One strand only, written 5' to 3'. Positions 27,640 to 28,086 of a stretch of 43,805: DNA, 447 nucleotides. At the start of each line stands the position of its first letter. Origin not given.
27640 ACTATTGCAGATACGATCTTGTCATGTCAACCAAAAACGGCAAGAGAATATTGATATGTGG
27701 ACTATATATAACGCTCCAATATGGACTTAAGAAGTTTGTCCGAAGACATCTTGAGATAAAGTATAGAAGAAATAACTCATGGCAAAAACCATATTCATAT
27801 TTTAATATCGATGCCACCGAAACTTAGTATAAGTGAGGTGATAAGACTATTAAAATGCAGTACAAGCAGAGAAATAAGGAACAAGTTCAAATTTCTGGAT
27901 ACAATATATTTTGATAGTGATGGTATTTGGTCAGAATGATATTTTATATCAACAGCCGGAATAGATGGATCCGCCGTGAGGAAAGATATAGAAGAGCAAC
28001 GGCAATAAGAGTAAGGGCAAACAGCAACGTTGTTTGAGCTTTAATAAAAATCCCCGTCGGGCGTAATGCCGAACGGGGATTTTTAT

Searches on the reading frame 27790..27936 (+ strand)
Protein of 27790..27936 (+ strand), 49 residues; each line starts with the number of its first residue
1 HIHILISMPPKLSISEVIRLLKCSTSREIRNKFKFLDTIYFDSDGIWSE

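Call 104: search_protein_families(library=pfam, proteins=[window:27790-27936:+], max_evalue=0.1)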
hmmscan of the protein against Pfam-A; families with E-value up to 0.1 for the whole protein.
window:27790-27936:+ (49 aa): 1 family
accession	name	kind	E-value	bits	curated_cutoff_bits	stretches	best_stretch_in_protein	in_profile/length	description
PF01797.21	Y1_Tnp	-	8.2e-10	39.3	23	1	1-48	52-98/121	Transposase IS200 like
